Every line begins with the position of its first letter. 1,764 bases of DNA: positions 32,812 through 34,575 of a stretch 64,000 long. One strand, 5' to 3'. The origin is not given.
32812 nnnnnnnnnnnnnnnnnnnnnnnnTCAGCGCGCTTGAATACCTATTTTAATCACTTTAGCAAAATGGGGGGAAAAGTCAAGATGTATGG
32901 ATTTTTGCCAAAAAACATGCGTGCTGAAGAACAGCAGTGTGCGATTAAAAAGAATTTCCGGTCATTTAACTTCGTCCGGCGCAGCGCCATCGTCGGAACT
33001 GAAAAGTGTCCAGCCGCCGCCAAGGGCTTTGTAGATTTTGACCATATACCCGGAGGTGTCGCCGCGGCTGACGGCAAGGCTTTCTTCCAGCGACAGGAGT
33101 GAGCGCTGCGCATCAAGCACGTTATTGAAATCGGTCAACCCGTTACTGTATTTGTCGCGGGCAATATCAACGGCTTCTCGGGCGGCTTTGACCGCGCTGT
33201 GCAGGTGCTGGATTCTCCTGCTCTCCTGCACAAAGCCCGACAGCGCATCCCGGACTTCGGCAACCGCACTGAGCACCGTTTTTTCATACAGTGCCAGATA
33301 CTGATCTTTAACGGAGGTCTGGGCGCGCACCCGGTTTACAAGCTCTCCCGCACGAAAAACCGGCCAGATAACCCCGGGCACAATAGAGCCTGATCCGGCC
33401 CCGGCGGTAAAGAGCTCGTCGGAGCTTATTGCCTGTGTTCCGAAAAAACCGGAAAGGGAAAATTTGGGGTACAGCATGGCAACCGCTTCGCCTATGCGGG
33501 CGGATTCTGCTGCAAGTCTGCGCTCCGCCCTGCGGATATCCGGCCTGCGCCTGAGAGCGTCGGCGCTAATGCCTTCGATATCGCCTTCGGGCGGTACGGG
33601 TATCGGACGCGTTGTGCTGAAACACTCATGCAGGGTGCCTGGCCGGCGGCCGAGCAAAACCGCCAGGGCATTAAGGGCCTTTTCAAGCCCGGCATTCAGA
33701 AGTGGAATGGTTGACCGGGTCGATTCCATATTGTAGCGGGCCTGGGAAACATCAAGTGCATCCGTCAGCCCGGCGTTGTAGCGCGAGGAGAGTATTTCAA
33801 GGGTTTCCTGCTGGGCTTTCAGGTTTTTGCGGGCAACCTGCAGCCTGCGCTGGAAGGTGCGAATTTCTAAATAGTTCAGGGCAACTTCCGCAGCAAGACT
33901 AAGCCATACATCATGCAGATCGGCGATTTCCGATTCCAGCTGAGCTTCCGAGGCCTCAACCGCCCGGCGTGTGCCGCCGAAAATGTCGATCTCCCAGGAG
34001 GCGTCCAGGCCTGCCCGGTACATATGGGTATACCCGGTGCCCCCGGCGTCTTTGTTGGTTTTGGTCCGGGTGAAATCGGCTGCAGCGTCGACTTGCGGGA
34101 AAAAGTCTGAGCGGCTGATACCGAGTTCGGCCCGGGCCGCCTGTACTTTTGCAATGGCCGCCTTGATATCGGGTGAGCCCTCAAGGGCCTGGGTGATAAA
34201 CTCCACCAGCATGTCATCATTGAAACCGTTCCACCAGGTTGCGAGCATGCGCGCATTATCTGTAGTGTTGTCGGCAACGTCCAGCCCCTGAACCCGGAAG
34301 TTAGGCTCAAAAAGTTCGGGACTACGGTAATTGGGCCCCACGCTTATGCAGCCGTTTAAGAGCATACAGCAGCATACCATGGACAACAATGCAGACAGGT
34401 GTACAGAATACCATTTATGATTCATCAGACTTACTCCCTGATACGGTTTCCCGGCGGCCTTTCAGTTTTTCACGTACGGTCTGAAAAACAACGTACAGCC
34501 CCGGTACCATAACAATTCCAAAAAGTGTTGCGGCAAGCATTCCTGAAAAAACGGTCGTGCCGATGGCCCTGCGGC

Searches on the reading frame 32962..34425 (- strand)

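Call 14: search_protein_families(library=pfam, proteins=[window:32962-34425:-], max_evalue=0.001)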
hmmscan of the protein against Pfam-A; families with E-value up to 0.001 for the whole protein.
window:32962-34425:- (487 aa): 1 family
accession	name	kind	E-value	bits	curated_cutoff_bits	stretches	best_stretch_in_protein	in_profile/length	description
PF02321.23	OEP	-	2.5e-55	187.6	22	2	74-259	2-187/187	Outer membrane efflux protein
